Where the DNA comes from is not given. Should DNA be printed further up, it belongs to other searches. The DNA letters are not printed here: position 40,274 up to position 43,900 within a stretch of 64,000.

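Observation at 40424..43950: Single-polypeptide PgaB/PgaC-like exopolysaccharide machine (GH18-like + CE4 deacetylase + GT2) with a coupled 67-aa acidic cytoplasmic protein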

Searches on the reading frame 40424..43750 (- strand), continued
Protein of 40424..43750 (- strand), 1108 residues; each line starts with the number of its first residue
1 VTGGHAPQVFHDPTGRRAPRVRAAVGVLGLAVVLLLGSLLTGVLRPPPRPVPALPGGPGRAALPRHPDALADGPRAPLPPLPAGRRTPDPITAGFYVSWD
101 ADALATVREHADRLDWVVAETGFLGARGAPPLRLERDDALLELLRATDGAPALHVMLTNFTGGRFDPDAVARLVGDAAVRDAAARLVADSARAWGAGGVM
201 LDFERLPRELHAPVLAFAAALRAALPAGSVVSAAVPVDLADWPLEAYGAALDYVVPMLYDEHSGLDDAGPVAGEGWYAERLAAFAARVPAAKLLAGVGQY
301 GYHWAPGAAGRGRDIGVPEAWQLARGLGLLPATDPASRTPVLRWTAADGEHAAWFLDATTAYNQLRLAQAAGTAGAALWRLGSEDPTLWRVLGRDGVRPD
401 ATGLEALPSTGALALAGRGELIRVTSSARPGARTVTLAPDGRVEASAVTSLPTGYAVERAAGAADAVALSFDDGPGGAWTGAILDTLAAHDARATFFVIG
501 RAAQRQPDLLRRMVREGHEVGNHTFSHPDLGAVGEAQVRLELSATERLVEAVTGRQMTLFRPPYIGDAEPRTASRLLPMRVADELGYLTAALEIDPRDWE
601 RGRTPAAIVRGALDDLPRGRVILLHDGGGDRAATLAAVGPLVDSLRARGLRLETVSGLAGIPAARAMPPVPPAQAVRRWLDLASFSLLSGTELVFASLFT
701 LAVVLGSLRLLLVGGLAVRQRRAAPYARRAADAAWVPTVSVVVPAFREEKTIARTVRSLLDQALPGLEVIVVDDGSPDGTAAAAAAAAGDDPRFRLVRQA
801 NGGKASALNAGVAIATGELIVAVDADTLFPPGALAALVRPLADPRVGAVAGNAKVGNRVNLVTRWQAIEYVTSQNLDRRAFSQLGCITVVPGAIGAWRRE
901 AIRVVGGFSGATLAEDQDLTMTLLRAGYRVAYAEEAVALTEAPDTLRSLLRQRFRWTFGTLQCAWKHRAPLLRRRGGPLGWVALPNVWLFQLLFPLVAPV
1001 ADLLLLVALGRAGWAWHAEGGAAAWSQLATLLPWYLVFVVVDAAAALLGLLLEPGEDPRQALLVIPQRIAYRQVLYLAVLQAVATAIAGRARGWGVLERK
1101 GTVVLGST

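Call 7: find_homologous_proteins(query=window:40427-43750:-, max_evalue=1e-20)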
Query window:40427-43750:- (1108 aa): 450 proteins with E <= 1e-20 among 8000 candidates; the best 120 are listed.
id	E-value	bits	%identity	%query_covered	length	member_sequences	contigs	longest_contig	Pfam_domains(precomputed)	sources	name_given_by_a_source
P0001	0.0e+0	2399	100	100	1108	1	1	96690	PF13632.13,PF13506.14,PF13641.13,PF01522.27,PF03142.22,PF01644.24,PF00704.35,PF00535.33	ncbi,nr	ncbi:MAG: glycosyltransferase [Gemmatimonadales bacterium]|nr:glycosyltransferase [Gemmatimonadales 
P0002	0.0e+0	1140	50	99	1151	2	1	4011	PF13632.13,PF10111.15,PF13506.14,PF13641.13,PF01522.27,PF03142.22,PF01644.24,PF00704.35,PF00535.33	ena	-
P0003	0.0e+0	1130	53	99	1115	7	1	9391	PF13632.13,PF10111.15,PF13506.14,PF13641.13,PF01522.27,PF03142.22,PF01644.24,PF00704.35,PF00535.33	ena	-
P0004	0.0e+0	1124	51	99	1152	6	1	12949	PF13632.13,PF10111.15,PF13506.14,PF13641.13,PF01522.27,PF03142.22,PF01644.24,PF00704.35,PF00535.33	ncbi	-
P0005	0.0e+0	1122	53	99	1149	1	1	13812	PF13632.13,PF10111.15,PF13506.14,PF13641.13,PF01522.27,PF03142.22,PF01644.24,PF00704.35,PF00535.33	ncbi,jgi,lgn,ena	-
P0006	0.0e+0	1116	53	99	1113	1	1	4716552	PF13632.13,PF10111.15,PF13506.14,PF13641.13,PF01522.27,PF03142.22,PF01644.24,PF00704.35,PF00535.33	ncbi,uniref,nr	ncbi:glycosyltransferase [Gemmatimonas phototrophica]|uniref:Uncharacterized protein n=1 Tax=Gemmati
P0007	0.0e+0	1115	51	99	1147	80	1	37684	PF13632.13,PF10111.15,PF13506.14,PF13641.13,PF01522.27,PF03142.22,PF01644.24,PF00704.35,PF00535.33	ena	-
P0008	0.0e+0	1115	58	91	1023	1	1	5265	PF13632.13,PF13506.14,PF13641.13,PF01522.27,PF03142.22,PF01644.24,PF00704.35,PF00535.33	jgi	jgi:cellulose synthase/poly-beta-1,6-N-acetylglucosamine synthase-like glycosyltransferase/peptidogl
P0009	0.0e+0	1107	52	99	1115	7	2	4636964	PF13632.13,PF10111.15,PF13506.14,PF13641.13,PF01522.27,PF03142.22,PF01644.24,PF00704.35,PF00535.33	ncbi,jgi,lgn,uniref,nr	ncbi:MAG TPA: hypothetical protein DGD08_10705 [Gemmatimonas aurantiaca]|uniref:Uncharacterized prot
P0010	0.0e+0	1106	52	99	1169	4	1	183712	PF13632.13,PF10111.15,PF13506.14,PF13641.13,PF01522.27,PF03142.22,PF01644.24,PF00704.35,PF00535.33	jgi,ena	-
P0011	0.0e+0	1105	54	92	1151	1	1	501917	PF13632.13,PF10111.15,PF13506.14,PF13641.13,PF01522.27,PF03142.22,PF01644.24,PF00704.35,PF00535.33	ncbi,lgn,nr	ncbi:MAG TPA: glycosyltransferase [Gemmatimonadales bacterium]|nr:glycosyltransferase [Gemmatimonada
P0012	0.0e+0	1104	51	99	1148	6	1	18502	PF13632.13,PF10111.15,PF13506.14,PF13641.13,PF01522.27,PF03142.22,PF01644.24,PF00704.35,PF00535.33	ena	-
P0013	0.0e+0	1101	53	99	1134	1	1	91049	PF13632.13,PF10111.15,PF13506.14,PF13641.13,PF01522.27,PF03142.22,PF01644.24,PF00704.35,PF00535.33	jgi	jgi:peptidoglycan-N-acetylglucosamine deacetylase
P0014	0.0e+0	1101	54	92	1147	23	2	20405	PF13632.13,PF10111.15,PF13506.14,PF13641.13,PF01522.27,PF03142.22,PF01644.24,PF00704.35,PF00535.33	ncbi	-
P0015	0.0e+0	1101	52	99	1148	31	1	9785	PF13632.13,PF10111.15,PF13506.14,PF13641.13,PF01522.27,PF03142.22,PF01644.24,PF00704.35,PF00535.33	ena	-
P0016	0.0e+0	1099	52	99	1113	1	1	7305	PF13632.13,PF10111.15,PF13506.14,PF13641.13,PF01522.27,PF03142.22,PF01644.24,PF00704.35,PF00535.33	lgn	-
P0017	0.0e+0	1093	50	99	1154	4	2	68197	PF13632.13,PF10111.15,PF13506.14,PF13641.13,PF01522.27,PF03142.22,PF01644.24,PF00704.35,PF00535.33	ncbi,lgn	-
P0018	0.0e+0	1091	48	99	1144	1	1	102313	PF13632.13,PF10111.15,PF13506.14,PF13641.13,PF01522.27,PF03142.22,PF01644.24,PF00704.35,PF00535.33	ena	-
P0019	0.0e+0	1089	48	99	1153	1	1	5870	PF13632.13,PF10111.15,PF13506.14,PF13641.13,PF01522.27,PF03142.22,PF01644.24,PF00704.35,PF00535.33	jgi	jgi:peptidoglycan-N-acetylglucosamine deacetylase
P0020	0.0e+0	1088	54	92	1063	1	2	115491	PF13632.13,PF10111.15,PF13506.14,PF13641.13,PF01522.27,PF03142.22,PF01644.24,PF00704.35,PF00535.33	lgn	-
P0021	0.0e+0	1086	51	99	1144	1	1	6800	PF13632.13,PF13506.14,PF13641.13,PF01522.27,PF03142.22,PF01644.24,PF00704.35,PF00535.33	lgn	-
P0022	0.0e+0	1084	51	99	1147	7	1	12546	PF13632.13,PF10111.15,PF13506.14,PF13641.13,PF01522.27,PF03142.22,PF01644.24,PF00704.35,PF00535.33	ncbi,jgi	-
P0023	0.0e+0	1083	54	97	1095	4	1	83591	PF13632.13,PF10111.15,PF13506.14,PF13641.13,PF01522.27,PF03142.22,PF01644.24,PF00704.35,PF00535.33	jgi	jgi:peptidoglycan-N-acetylglucosamine deacetylase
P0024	0.0e+0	1083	54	97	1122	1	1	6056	PF13632.13,PF10111.15,PF13506.14,PF13641.13,PF01522.27,PF03142.22,PF01644.24,PF00704.35,PF00535.33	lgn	-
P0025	0.0e+0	1080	52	98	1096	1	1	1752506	PF13632.13,PF10111.15,PF13506.14,PF13641.13,PF01522.27,PF03142.22,PF01644.24,PF00704.35,PF00535.33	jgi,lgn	-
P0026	0.0e+0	1078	52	97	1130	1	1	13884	PF13632.13,PF10111.15,PF13506.14,PF13641.13,PF01522.27,PF03142.22,PF01644.24,PF00704.35,PF00535.33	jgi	jgi:peptidoglycan-N-acetylglucosamine deacetylase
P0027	0.0e+0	1077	48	100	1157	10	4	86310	PF13632.13,PF10111.15,PF13506.14,PF13641.13,PF01522.27,PF03142.22,PF01644.24,PF00704.35,PF00535.33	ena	-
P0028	0.0e+0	1073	54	92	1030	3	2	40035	PF13632.13,PF10111.15,PF13506.14,PF13641.13,PF01522.27,PF03142.22,PF01644.24,PF00704.35,PF00535.33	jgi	-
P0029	0.0e+0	1073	52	92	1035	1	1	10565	PF13632.13,PF10111.15,PF13506.14,PF13641.13,PF01522.27,PF03142.22,PF01644.24,PF00704.35,PF00535.33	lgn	-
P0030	0.0e+0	1072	54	91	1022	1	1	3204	PF13632.13,PF10111.15,PF13506.14,PF13641.13,PF01522.27,PF03142.22,PF01644.24,PF00704.35,PF00535.33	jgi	jgi:cellulose synthase/poly-beta-1,6-N-acetylglucosamine synthase-like glycosyltransferase/peptidogl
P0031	0.0e+0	1070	51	96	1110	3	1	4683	PF13632.13,PF13506.14,PF13641.13,PF01522.27,PF03142.22,PF01644.24,PF00704.35,PF00535.33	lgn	-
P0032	0.0e+0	1069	49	99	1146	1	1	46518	PF13632.13,PF10111.15,PF13506.14,PF13641.13,PF01522.27,PF03142.22,PF01644.24,PF00704.35,PF00535.33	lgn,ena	-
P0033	0.0e+0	1068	49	99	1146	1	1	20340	PF13632.13,PF10111.15,PF13506.14,PF13641.13,PF01522.27,PF03142.22,PF01644.24,PF00704.35,PF00535.33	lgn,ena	-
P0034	0.0e+0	1066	53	92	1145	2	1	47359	PF13632.13,PF10111.15,PF13506.14,PF13641.13,PF01522.27,PF03142.22,PF01644.24,PF00704.35,PF00535.33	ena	-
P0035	0.0e+0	1066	48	100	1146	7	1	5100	PF13632.13,PF10111.15,PF13506.14,PF13641.13,PF01522.27,PF03142.22,PF01644.24,PF00704.35,PF00535.33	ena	-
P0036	0.0e+0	1064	52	99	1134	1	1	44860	PF13632.13,PF13506.14,PF13641.13,PF01522.27,PF03142.22,PF01644.24,PF00704.35,PF00535.33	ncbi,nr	ncbi:MAG: glycosyltransferase [Gemmatimonadaceae bacterium]|nr:glycosyltransferase [Gemmatimonadacea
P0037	0.0e+0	1064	48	99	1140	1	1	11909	PF13632.13,PF10111.15,PF13506.14,PF13641.13,PF01522.27,PF03142.22,PF01644.24,PF00704.35,PF00535.33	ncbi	-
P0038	0.0e+0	1062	53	99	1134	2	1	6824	PF13632.13,PF13506.14,PF13641.13,PF01522.27,PF03142.22,PF01644.24,PF00704.35,PF00535.33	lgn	-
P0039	0.0e+0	1058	47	99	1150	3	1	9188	PF13632.13,PF10111.15,PF13506.14,PF13641.13,PF01522.27,PF03142.22,PF01644.24,PF00704.35,PF00535.33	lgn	-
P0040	0.0e+0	1058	52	92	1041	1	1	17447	PF13632.13,PF10111.15,PF13506.14,PF13641.13,PF01522.27,PF03142.22,PF01644.24,PF00704.35,PF00535.33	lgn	-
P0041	0.0e+0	1055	53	92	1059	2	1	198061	PF13632.13,PF10111.15,PF13506.14,PF13641.13,PF01522.27,PF03142.22,PF01644.24,PF00704.35,PF00535.33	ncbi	-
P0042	0.0e+0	1054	53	93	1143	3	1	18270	PF13632.13,PF10111.15,PF13506.14,PF13641.13,PF01522.27,PF03142.22,PF01644.24,PF00704.35,PF00535.33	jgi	-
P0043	0.0e+0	1049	52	99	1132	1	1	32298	PF13632.13,PF13506.14,PF13641.13,PF01522.27,PF03142.22,PF01644.24,PF00704.35,PF00535.33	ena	-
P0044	0.0e+0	1049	53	93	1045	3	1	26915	PF13632.13,PF10111.15,PF13506.14,PF13641.13,PF01522.27,PF03142.22,PF01644.24,PF00704.35,PF00535.33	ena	-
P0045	0.0e+0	1048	52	98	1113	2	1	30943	PF13632.13,PF10111.15,PF13506.14,PF13641.13,PF01522.27,PF03142.22,PF01644.24,PF00704.35,PF00535.33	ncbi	-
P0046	0.0e+0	1045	51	99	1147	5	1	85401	PF13632.13,PF10111.15,PF13506.14,PF13641.13,PF01522.27,PF03142.22,PF01644.24,PF00704.35,PF00535.33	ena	-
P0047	0.0e+0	1044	49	92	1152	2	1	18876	PF13632.13,PF10111.15,PF13506.14,PF13641.13,PF01522.27,PF03142.22,PF01644.24,PF00704.35,PF00535.33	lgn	-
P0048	0.0e+0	1033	53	92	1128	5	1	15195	PF13632.13,PF10111.15,PF13506.14,PF13641.13,PF01522.27,PF03142.22,PF01644.24,PF00704.35,PF00535.33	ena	-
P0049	0.0e+0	1024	50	98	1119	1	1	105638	PF13632.13,PF10111.15,PF13506.14,PF13641.13,PF01522.27,PF03142.22,PF01644.24,PF00704.35,PF00535.33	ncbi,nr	ncbi:MAG: glycosyltransferase [Gemmatimonadaceae bacterium]|nr:glycosyltransferase [Gemmatimonadacea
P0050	0.0e+0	1015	52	93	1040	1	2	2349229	PF13632.13,PF13506.14,PF13641.13,PF01522.27,PF03142.22,PF01644.24,PF00704.35,PF00535.33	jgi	jgi:peptidoglycan-N-acetylglucosamine deacetylase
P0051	1.1e-297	1009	49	100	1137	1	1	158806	PF13632.13,PF10111.15,PF13506.14,PF13641.13,PF01522.27,PF03142.22,PF01644.24,PF00704.35,PF00535.33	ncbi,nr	ncbi:MAG: putative glycosyl transferase/polysaccharide deacetylase [Gemmatimonadetes bacterium]|nr:p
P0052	1.8e-293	995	51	92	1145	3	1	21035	PF13632.13,PF13506.14,PF13641.13,PF01522.27,PF03142.22,PF01644.24,PF00704.35,PF00535.33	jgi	jgi:cellulose synthase/poly-beta-1,6-N-acetylglucosamine synthase-like glycosyltransferase/peptidogl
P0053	2.6e-293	994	50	97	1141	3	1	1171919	PF13632.13,PF10111.15,PF13506.14,PF13641.13,PF01522.27,PF03142.22,PF01644.24,PF00704.35,PF00535.33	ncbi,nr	ncbi:MAG: glycosyltransferase [Gemmatimonadetes bacterium]|nr:glycosyltransferase [Gemmatimonadota b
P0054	1.2e-291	989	48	100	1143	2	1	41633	PF13632.13,PF10111.15,PF13506.14,PF13641.13,PF01522.27,PF03142.22,PF01644.24,PF00704.35,PF00535.33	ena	-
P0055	3.5e-291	987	51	92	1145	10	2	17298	PF13632.13,PF10111.15,PF13506.14,PF13641.13,PF01522.27,PF03142.22,PF01644.24,PF00704.35,PF00535.33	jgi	jgi:cellulose synthase/poly-beta-1,6-N-acetylglucosamine synthase-like glycosyltransferase/peptidogl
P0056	3.1e-289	981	51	93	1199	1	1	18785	PF13632.13,PF10111.15,PF13506.14,PF13641.13,PF01522.27,PF03142.22,PF01644.24,PF00704.35,PF00535.33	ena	-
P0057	4.9e-289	980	49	93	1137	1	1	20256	PF13632.13,PF10111.15,PF13506.14,PF13641.13,PF01522.27,PF03142.22,PF01644.24,PF00704.35,PF00535.33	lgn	-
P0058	1.8e-288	978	48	95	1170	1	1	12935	PF13632.13,PF13506.14,PF13641.13,PF01522.27,PF03142.22,PF01644.24,PF00704.35,PF00535.33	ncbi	-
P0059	1.0e-287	976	50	93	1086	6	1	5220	PF13632.13,PF10111.15,PF13506.14,PF13641.13,PF01522.27,PF03142.22,PF01644.24,PF00704.35,PF00535.33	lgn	-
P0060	1.7e-286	972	51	92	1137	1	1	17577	PF13632.13,PF10111.15,PF13506.14,PF13641.13,PF01522.27,PF03142.22,PF01644.24,PF00704.35,PF00535.33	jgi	jgi:cellulose synthase/poly-beta-1,6-N-acetylglucosamine synthase-like glycosyltransferase/spore ger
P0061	1.6e-285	968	49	90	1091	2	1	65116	PF13632.13,PF10111.15,PF13506.14,PF13641.13,PF01522.27,PF03142.22,PF01644.24,PF00704.35,PF00535.33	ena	-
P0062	1.6e-285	968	49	95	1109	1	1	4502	PF13632.13,PF13506.14,PF13641.13,PF01522.27,PF03142.22,PF01644.24,PF00704.35,PF00535.33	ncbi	ncbi:MAG: glycosyltransferase [Gemmatimonadota bacterium]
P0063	1.8e-285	968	50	93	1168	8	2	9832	PF13632.13,PF10111.15,PF13506.14,PF13641.13,PF01522.27,PF03142.22,PF01644.24,PF00704.35,PF00535.33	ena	-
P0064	2.3e-284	965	50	87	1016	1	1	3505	PF13632.13,PF10111.15,PF13506.14,PF13641.13,PF01522.27,PF03142.22,PF01644.24,PF00704.35,PF00535.33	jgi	-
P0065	4.1e-283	960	48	99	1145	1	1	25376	PF13632.13,PF10111.15,PF13506.14,PF13641.13,PF01522.27,PF03142.22,PF01644.24,PF00704.35,PF00535.33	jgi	jgi:peptidoglycan-N-acetylglucosamine deacetylase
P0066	6.0e-283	960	47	99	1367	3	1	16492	PF13632.13,PF10111.15,PF13506.14,PF13641.13,PF01522.27,PF03142.22,PF06057.18,PF01644.24,PF00704.35,PF00535.33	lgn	-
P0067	1.5e-280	952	46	100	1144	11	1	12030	PF13632.13,PF10111.15,PF13506.14,PF13641.13,PF01522.27,PF03142.22,PF01644.24,PF00704.35,PF00535.33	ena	-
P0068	5.9e-280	950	45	99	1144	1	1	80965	PF13632.13,PF10111.15,PF13506.14,PF13641.13,PF01522.27,PF03142.22,PF01644.24,PF00704.35,PF00535.33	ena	-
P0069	1.8e-276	938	44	99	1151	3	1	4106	PF13632.13,PF10111.15,PF13506.14,PF13641.13,PF01522.27,PF03142.22,PF01644.24,PF00704.35,PF00535.33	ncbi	-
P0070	5.5e-276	937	47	99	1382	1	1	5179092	PF13632.13,PF10111.15,PF13506.14,PF13641.13,PF01522.27,PF03142.22,PF06057.18,PF01644.24,PF00704.35,PF00535.33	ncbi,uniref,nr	ncbi:AcvB/VirJ family lysyl-phosphatidylglycerol hydrolase [Gemmatimonas groenlandica]|uniref:Glycos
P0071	3.4e-275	934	45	99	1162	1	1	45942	PF13632.13,PF10111.15,PF13506.14,PF13641.13,PF01522.27,PF03142.22,PF01644.24,PF00704.35,PF00535.33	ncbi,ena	-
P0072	1.7e-273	929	46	94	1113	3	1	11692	PF13632.13,PF10111.15,PF13506.14,PF13641.13,PF01522.27,PF03142.22,PF01644.24,PF00704.35,PF00535.33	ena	-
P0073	4.9e-273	927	46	99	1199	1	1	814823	PF13632.13,PF10111.15,PF13506.14,PF13641.13,PF01522.27,PF03142.22,PF01644.24,PF00704.35,PF00535.33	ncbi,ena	-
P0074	1.6e-272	925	43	100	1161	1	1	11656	PF13632.13,PF10111.15,PF13506.14,PF13641.13,PF01522.27,PF03142.22,PF01644.24,PF00704.35,PF00535.33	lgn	-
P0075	1.6e-271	922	45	100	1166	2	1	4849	PF13632.13,PF10111.15,PF13506.14,PF13641.13,PF01522.27,PF03142.22,PF01644.24,PF00704.35,PF00535.33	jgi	jgi:cellulose synthase/poly-beta-1,6-N-acetylglucosamine synthase-like glycosyltransferase/spore ger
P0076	4.3e-269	914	58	71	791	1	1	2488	PF13632.13,PF10111.15,PF13506.14,PF13641.13,PF01522.27,PF03142.22,PF01644.24,PF00535.33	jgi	jgi:cellulose synthase/poly-beta-1,6-N-acetylglucosamine synthase-like glycosyltransferase/peptidogl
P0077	3.0e-268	911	44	91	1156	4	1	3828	PF13632.13,PF10111.15,PF13506.14,PF13641.13,PF01522.27,PF03142.22,PF01644.24,PF00704.35,PF00535.33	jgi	jgi:cellulose synthase/poly-beta-1,6-N-acetylglucosamine synthase-like glycosyltransferase/peptidogl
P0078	1.1e-266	906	43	99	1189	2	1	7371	PF13632.13,PF10111.15,PF13506.14,PF13641.13,PF01522.27,PF03142.22,PF01644.24,PF00704.35,PF00535.33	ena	-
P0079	4.3e-266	904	45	94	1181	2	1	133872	PF13632.13,PF10111.15,PF13506.14,PF13641.13,PF01522.27,PF03142.22,PF01644.24,PF00704.35,PF00535.33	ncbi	-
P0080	1.4e-265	902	50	82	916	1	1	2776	PF13632.13,PF10111.15,PF13506.14,PF13641.13,PF01522.27,PF03142.22,PF01644.24,PF00535.33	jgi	jgi:peptidoglycan-N-acetylglucosamine deacetylase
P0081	2.7e-264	898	43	99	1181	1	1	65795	PF13632.13,PF10111.15,PF13506.14,PF13641.13,PF01522.27,PF03142.22,PF01644.24,PF00704.35,PF00535.33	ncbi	-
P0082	3.0e-263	895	43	99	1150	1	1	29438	PF13632.13,PF10111.15,PF13506.14,PF13641.13,PF01522.27,PF03142.22,PF01644.24,PF00704.35,PF00535.33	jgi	jgi:peptidoglycan-N-acetylglucosamine deacetylase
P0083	9.0e-263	893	42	99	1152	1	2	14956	PF13632.13,PF10111.15,PF13506.14,PF13641.13,PF01522.27,PF03142.22,PF01644.24,PF00704.35,PF00535.33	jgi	jgi:cellulose synthase/poly-beta-1,6-N-acetylglucosamine synthase-like glycosyltransferase/peptidogl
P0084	9.5e-262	890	42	99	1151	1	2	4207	PF13632.13,PF10111.15,PF13506.14,PF13641.13,PF01522.27,PF03142.22,PF01644.24,PF00704.35,PF00535.33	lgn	-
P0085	1.5e-260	886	42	99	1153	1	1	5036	PF13632.13,PF10111.15,PF13506.14,PF13641.13,PF01522.27,PF03142.22,PF01644.24,PF00704.35,PF00535.33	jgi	jgi:peptidoglycan-N-acetylglucosamine deacetylase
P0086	1.5e-259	882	42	99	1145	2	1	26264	PF13632.13,PF10111.15,PF13506.14,PF13641.13,PF01522.27,PF03142.22,PF01644.24,PF00704.35,PF00535.33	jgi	jgi:cellulose synthase/poly-beta-1,6-N-acetylglucosamine synthase-like glycosyltransferase/peptidogl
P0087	7.1e-259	880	41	97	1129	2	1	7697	PF13632.13,PF13506.14,PF13641.13,PF01522.27,PF03142.22,PF01644.24,PF00704.35,PF00535.33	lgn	-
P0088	2.0e-257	875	41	100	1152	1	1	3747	PF13632.13,PF10111.15,PF13506.14,PF13641.13,PF01522.27,PF03142.22,PF01644.24,PF00704.35,PF00535.33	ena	-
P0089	4.9e-257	874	41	100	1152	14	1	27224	PF13632.13,PF10111.15,PF13506.14,PF13641.13,PF01522.27,PF03142.22,PF01644.24,PF00704.35,PF00535.33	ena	-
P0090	9.1e-257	873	44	92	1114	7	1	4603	PF13632.13,PF10111.15,PF13506.14,PF13641.13,PF01522.27,PF03142.22,PF01644.24,PF00704.35,PF00535.33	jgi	jgi:cellulose synthase/poly-beta-1,6-N-acetylglucosamine synthase-like glycosyltransferase/peptidogl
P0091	9.4e-256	870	40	99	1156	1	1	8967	PF13632.13,PF10111.15,PF13506.14,PF13641.13,PF01522.27,PF03142.22,PF01644.24,PF00704.35,PF00535.33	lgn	-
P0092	7.2e-255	867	49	82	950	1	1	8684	PF13632.13,PF10111.15,PF13506.14,PF13641.13,PF01522.27,PF03142.22,PF01644.24,PF00704.35,PF00535.33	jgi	jgi:cellulose synthase/poly-beta-1,6-N-acetylglucosamine synthase-like glycosyltransferase/peptidogl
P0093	7.3e-255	867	43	99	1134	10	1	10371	PF13632.13,PF10111.15,PF13506.14,PF13641.13,PF01522.27,PF03142.22,PF01644.24,PF00704.35,PF00535.33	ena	-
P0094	1.8e-254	866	42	100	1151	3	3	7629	PF13632.13,PF10111.15,PF13506.14,PF13641.13,PF01522.27,PF03142.22,PF01644.24,PF00704.35,PF00535.33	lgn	-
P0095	1.9e-253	862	41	99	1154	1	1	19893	PF13632.13,PF10111.15,PF13506.14,PF13641.13,PF01522.27,PF03142.22,PF01644.24,PF00704.35,PF00535.33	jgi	jgi:cellulose synthase/poly-beta-1,6-N-acetylglucosamine synthase-like glycosyltransferase/peptidogl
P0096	2.0e-253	862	43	99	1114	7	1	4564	PF13632.13,PF10111.15,PF13506.14,PF13641.13,PF01522.27,PF03142.22,PF01644.24,PF00535.33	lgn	-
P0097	2.5e-253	862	42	99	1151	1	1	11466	PF13632.13,PF10111.15,PF13506.14,PF13641.13,PF01522.27,PF03142.22,PF01644.24,PF00704.35,PF00535.33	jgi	-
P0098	3.7e-253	861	41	99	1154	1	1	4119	PF13632.13,PF10111.15,PF13506.14,PF13641.13,PF01522.27,PF03142.22,PF01644.24,PF00704.35,PF00535.33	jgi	jgi:cellulose synthase/poly-beta-1,6-N-acetylglucosamine synthase-like glycosyltransferase/peptidogl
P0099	2.4e-251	855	42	99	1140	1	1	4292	PF13632.13,PF13506.14,PF13641.13,PF01522.27,PF03142.22,PF01644.24,PF00704.35,PF00535.33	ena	-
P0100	8.9e-251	853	43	93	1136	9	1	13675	PF13632.13,PF10111.15,PF13506.14,PF13641.13,PF01522.27,PF03142.22,PF01644.24,PF00704.35,PF00535.33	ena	-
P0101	9.6e-251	853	42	99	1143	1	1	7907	PF13632.13,PF10111.15,PF13506.14,PF13641.13,PF01522.27,PF03142.22,PF01644.24,PF00704.35,PF00535.33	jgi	jgi:cellulose synthase/poly-beta-1,6-N-acetylglucosamine synthase-like glycosyltransferase/peptidogl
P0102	1.6e-250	852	43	92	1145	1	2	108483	PF13632.13,PF10111.15,PF13506.14,PF13641.13,PF01522.27,PF03142.22,PF01644.24,PF00704.35,PF00535.33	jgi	jgi:cellulose synthase/poly-beta-1,6-N-acetylglucosamine synthase-like glycosyltransferase/peptidogl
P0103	6.7e-250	850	40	99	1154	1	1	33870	PF13632.13,PF10111.15,PF13506.14,PF13641.13,PF01522.27,PF03142.22,PF01644.24,PF00704.35,PF00535.33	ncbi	-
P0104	2.2e-248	845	41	99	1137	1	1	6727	PF13632.13,PF10111.15,PF13506.14,PF13641.13,PF01522.27,PF03142.22,PF01644.24,PF00704.35,PF00535.33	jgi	jgi:cellulose synthase/poly-beta-1,6-N-acetylglucosamine synthase-like glycosyltransferase/peptidogl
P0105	8.4e-248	843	41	99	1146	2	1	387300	PF13632.13,PF10111.15,PF13506.14,PF13641.13,PF01522.27,PF03142.22,PF01644.24,PF00704.35,PF00535.33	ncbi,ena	-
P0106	6.1e-247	841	41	99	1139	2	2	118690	PF13632.13,PF13506.14,PF13641.13,PF01522.27,PF03142.22,PF01644.24,PF00704.35,PF00535.33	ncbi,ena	-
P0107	1.3e-246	839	42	99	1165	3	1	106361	PF13632.13,PF10111.15,PF13506.14,PF13641.13,PF01522.27,PF03142.22,PF01644.24,PF00704.35,PF00535.33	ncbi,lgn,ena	-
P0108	2.6e-246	839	43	99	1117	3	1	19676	PF13632.13,PF10111.15,PF13506.14,PF13641.13,PF01522.27,PF03142.22,PF01644.24,PF00704.35,PF00535.33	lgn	-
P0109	5.3e-246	837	43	99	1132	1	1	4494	PF13632.13,PF10111.15,PF13506.14,PF13641.13,PF01522.27,PF03142.22,PF01644.24,PF00704.35,PF00535.33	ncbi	-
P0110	1.7e-245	836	43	99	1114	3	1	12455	PF13632.13,PF10111.15,PF13506.14,PF13641.13,PF01522.27,PF03142.22,PF01644.24,PF00535.33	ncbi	-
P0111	1.8e-245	836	42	100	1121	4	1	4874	PF13632.13,PF10111.15,PF13506.14,PF13641.13,PF01522.27,PF03142.22,PF01644.24,PF00704.35,PF00535.33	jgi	jgi:spore germination protein YaaH/peptidoglycan/xylan/chitin deacetylase (PgdA/CDA1 family)/GT2 fam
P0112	2.0e-245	836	44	92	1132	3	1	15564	PF13632.13,PF10111.15,PF13506.14,PF13641.13,PF01522.27,PF03142.22,PF01644.24,PF00704.35,PF00535.33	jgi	-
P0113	2.2e-245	835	43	92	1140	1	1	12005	PF13632.13,PF10111.15,PF13506.14,PF13641.13,PF01522.27,PF03142.22,PF01644.24,PF00704.35,PF00535.33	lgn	-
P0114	2.3e-245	835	42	99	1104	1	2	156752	PF13632.13,PF13506.14,PF13641.13,PF01522.27,PF03142.22,PF01644.24,PF00704.35,PF00535.33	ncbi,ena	-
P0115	3.3e-245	835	42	99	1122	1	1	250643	PF13632.13,PF10111.15,PF13506.14,PF13641.13,PF01522.27,PF03142.22,PF01644.24,PF00704.35,PF00535.33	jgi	jgi:cellulose synthase/poly-beta-1,6-N-acetylglucosamine synthase-like glycosyltransferase/spore ger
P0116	4.7e-245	834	42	99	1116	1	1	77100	PF13632.13,PF10111.15,PF13506.14,PF13641.13,PF01522.27,PF03142.22,PF01644.24,PF00704.35,PF00535.33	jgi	jgi:cellulose synthase/poly-beta-1,6-N-acetylglucosamine synthase-like glycosyltransferase/peptidogl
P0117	8.3e-245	834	42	100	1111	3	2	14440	PF13632.13,PF13506.14,PF13641.13,PF01522.27,PF03142.22,PF01644.24,PF00704.35,PF00535.33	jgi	-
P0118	1.4e-244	833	40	100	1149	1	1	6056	PF13632.13,PF10111.15,PF13506.14,PF13641.13,PF01522.27,PF03142.22,PF01644.24,PF00704.35,PF00535.33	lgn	-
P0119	1.4e-244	833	41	99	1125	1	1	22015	PF13632.13,PF10111.15,PF13506.14,PF13641.13,PF01522.27,PF03142.22,PF01644.24,PF00535.33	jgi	jgi:cellulose synthase/poly-beta-1,6-N-acetylglucosamine synthase-like glycosyltransferase/spore ger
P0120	2.2e-244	832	43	99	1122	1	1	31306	PF13632.13,PF10111.15,PF13506.14,PF13641.13,PF01522.27,PF03142.22,PF01644.24,PF00704.35,PF00535.33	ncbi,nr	ncbi:MAG TPA: glycosyltransferase [Phenylobacterium sp.]|nr:glycosyltransferase [Phenylobacterium sp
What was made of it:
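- Checked: NCBI calls the identical 1108-aa product (P0001, call 7).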
